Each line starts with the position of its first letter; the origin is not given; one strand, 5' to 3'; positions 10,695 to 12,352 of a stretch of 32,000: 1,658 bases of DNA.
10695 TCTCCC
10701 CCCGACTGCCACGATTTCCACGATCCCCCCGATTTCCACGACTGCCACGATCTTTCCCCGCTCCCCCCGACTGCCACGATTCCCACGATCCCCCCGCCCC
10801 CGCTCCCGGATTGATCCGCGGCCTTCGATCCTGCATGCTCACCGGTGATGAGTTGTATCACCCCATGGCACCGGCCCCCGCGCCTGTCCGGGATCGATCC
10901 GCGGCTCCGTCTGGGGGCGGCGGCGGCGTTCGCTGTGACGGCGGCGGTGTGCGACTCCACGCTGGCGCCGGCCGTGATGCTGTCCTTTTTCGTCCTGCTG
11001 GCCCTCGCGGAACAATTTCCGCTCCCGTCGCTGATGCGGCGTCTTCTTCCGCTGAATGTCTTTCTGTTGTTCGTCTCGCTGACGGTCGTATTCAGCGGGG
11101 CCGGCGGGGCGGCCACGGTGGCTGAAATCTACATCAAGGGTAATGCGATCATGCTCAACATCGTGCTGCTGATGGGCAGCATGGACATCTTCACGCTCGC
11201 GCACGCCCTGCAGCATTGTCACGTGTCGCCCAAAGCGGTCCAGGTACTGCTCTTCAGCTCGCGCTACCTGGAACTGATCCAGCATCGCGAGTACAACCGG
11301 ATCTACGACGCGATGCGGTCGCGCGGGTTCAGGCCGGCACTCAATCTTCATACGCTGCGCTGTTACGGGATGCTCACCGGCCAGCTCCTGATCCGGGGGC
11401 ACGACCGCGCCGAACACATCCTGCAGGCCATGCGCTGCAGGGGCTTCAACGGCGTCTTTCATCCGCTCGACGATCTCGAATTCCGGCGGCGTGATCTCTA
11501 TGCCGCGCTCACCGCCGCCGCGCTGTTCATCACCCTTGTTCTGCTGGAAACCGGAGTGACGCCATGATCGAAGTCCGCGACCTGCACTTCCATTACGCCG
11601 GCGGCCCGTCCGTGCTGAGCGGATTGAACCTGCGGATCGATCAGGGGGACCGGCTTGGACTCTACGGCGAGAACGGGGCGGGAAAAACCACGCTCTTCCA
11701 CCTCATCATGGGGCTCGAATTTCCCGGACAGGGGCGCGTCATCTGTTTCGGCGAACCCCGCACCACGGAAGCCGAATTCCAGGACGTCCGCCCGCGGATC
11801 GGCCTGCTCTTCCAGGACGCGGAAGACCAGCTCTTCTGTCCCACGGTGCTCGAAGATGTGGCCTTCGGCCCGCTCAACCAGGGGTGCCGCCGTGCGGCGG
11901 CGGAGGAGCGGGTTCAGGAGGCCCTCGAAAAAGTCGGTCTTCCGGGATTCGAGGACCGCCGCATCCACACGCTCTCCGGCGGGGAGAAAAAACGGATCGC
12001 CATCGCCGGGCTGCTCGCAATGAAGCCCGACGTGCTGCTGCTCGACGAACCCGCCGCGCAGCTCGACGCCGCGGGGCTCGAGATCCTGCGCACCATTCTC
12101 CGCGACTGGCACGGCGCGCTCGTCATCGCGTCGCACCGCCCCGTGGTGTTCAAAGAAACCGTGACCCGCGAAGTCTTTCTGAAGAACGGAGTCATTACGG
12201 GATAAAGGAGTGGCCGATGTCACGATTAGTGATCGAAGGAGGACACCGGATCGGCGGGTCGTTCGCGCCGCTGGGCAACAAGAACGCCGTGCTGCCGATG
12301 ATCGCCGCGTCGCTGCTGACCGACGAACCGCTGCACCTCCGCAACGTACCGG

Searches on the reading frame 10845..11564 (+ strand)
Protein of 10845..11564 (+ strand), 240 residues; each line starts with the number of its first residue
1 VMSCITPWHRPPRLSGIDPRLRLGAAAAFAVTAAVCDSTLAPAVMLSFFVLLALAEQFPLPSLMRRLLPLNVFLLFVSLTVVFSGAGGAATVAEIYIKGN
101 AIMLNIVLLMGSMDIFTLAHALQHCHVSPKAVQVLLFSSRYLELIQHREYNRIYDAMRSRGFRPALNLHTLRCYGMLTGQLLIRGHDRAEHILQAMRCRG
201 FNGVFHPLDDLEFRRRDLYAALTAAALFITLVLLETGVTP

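Call 72: search_protein_families(library=pfam, proteins=[window:10845-11564:+], max_evalue=0.001)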
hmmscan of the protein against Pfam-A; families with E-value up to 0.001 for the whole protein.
window:10845-11564:+ (240 aa): 1 family
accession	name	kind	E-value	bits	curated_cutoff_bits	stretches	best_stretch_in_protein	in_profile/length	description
PF02361.21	CbiQ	-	1.1e-13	51.8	25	1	15-203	6-210/216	Cobalt transport protein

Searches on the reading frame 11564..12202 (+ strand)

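Call 72: search_protein_families(library=pfam, proteins=[window:11564-12202:+], max_evalue=0.001)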
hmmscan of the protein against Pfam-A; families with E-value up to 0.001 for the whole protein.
window:11564-12202:+ (213 aa): 3 families
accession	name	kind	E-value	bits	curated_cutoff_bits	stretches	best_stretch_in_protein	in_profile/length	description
PF00005.33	ABC_tran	-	1.3e-32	113.7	25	1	18-164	1-136/137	ABC transporter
PF13304.12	AAA_21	-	2.8e-07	31.3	27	0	132-195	233-302/304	AAA domain, putative AbiEii toxin, Type IV TA system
PF02463.25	SMC_N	-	7e-06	26.1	40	1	134-199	134-205/220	RecF/RecN/SMC N terminal domain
